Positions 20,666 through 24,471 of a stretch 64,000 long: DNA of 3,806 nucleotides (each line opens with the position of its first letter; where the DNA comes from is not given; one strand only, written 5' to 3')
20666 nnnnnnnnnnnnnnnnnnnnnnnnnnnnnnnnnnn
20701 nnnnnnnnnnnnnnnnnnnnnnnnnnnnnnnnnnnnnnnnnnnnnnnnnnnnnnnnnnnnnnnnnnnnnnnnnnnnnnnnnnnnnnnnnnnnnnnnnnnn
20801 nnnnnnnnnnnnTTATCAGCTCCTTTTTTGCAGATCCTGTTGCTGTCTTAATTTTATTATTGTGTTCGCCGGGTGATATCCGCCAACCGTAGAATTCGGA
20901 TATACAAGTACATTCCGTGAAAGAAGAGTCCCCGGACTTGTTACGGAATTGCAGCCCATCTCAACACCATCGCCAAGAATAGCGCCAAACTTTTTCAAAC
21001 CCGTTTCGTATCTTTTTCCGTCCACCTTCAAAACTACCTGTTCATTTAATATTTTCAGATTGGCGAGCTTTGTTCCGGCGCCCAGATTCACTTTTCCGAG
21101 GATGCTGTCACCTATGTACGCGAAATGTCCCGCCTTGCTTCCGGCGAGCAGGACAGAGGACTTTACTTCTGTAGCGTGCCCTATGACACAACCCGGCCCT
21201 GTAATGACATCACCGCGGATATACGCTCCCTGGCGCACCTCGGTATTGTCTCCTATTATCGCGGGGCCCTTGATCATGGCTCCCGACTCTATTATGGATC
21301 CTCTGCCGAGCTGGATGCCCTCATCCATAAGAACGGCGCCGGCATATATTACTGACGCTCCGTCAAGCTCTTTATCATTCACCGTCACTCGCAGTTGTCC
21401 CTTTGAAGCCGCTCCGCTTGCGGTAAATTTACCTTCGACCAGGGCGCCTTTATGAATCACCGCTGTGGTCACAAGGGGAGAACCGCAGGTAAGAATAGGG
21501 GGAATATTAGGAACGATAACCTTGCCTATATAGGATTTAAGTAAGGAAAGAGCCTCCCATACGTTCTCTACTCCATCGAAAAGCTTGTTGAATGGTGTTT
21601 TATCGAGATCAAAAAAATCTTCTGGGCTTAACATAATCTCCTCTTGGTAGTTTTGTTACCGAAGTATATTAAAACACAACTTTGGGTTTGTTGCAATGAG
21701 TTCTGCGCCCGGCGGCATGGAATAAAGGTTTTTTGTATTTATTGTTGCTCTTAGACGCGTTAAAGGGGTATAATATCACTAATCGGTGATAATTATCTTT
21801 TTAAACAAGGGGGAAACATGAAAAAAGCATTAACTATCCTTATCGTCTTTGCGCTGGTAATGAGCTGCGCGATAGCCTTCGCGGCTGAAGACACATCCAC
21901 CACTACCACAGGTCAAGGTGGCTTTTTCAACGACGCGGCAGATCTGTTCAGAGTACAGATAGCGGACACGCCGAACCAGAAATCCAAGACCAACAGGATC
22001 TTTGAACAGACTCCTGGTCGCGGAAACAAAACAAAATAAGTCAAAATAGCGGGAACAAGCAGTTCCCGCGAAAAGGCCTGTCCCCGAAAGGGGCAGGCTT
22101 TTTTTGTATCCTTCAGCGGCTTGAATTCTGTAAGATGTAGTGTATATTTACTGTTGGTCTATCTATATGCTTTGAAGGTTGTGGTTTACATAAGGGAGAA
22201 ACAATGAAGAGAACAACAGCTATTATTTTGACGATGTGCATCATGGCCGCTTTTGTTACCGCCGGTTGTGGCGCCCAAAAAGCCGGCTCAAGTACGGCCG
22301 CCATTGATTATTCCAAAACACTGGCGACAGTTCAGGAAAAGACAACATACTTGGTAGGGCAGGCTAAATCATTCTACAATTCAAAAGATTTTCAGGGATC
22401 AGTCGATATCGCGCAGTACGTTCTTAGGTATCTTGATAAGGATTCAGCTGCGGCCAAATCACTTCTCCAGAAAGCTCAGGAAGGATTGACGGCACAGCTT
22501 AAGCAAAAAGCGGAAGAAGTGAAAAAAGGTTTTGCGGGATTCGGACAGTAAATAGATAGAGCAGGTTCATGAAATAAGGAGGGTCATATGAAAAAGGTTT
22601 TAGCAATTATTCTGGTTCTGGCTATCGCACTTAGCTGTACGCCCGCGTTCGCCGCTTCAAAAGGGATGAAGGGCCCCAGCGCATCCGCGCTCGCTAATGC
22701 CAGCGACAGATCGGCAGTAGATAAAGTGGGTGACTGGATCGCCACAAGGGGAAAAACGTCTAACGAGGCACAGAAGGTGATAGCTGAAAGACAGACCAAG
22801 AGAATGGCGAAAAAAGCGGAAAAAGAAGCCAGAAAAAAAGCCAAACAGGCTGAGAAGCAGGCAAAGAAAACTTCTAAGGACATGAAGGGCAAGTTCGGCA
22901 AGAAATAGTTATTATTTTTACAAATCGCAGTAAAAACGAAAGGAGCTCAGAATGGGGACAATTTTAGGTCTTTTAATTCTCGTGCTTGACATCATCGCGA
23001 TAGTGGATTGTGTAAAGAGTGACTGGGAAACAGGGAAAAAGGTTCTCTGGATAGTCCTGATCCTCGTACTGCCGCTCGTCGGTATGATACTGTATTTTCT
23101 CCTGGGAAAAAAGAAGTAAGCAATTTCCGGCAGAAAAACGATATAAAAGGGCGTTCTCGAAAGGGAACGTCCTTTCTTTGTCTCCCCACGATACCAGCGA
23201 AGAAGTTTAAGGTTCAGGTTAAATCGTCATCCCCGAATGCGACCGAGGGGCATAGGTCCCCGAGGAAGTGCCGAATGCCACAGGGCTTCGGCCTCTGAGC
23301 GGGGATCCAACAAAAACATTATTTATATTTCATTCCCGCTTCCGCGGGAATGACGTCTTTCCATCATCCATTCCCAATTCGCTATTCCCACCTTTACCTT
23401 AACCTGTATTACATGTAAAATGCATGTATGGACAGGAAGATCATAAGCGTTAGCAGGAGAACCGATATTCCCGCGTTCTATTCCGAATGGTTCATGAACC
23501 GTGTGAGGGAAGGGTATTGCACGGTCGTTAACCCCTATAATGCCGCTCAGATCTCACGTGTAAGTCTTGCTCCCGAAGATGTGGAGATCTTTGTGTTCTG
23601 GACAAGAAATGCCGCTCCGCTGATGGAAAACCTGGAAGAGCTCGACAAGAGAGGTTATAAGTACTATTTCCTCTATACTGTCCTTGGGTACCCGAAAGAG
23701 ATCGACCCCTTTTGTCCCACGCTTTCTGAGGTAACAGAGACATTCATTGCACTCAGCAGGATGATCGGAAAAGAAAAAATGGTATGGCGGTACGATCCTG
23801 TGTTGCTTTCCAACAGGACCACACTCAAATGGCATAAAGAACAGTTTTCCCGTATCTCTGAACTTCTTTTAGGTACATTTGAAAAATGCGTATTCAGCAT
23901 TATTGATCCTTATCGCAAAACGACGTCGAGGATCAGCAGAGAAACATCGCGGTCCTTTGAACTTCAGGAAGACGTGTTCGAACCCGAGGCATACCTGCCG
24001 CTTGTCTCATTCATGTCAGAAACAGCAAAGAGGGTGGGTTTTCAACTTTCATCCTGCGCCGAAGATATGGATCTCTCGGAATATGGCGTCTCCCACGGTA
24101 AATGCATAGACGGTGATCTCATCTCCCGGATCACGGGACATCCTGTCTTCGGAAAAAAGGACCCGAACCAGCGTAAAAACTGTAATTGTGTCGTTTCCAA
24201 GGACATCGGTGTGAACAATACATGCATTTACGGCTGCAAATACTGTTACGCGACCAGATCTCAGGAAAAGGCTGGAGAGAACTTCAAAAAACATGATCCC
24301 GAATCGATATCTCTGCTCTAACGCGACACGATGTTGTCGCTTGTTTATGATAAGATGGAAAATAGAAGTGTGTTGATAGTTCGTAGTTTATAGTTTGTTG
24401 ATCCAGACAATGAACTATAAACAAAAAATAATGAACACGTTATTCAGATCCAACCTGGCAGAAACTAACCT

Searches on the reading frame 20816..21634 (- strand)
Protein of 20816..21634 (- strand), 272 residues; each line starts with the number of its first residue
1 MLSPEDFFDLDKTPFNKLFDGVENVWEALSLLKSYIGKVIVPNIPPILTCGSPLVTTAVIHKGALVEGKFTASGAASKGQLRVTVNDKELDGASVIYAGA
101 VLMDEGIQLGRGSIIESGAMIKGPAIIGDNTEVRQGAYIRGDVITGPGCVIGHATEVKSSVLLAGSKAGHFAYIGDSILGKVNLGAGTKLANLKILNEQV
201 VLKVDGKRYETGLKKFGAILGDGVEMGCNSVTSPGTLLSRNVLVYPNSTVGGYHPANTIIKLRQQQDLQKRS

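Call 46: search_protein_families(library=pfam, proteins=[window:20816-21634:-], max_evalue=0.00001)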
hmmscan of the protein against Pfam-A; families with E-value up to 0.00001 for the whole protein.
window:20816-21634:- (272 aa): 2 families
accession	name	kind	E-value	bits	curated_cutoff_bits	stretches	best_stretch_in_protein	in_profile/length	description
PF25084.1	LbH_EIF2B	-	2e-12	47.5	54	1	114-203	11-100/105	EIF2B subunit epsilon LbH domain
PF00132.30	Hexapep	-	9.5e-11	41.4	27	1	107-141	2-36/36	Bacterial transferase hexapeptide (six repeats)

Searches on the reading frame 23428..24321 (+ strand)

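Call 46: search_protein_families(library=pfam, proteins=[window:23428-24321:+], max_evalue=0.00001)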
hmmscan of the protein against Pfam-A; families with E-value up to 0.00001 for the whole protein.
window:23428-24321:+ (297 aa): 1 family
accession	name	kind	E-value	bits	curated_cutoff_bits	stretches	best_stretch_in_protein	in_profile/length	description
PF08902.16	DUF1848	-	3.8e-98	328.9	30.5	1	5-275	1-262/262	Domain of unknown function (DUF1848)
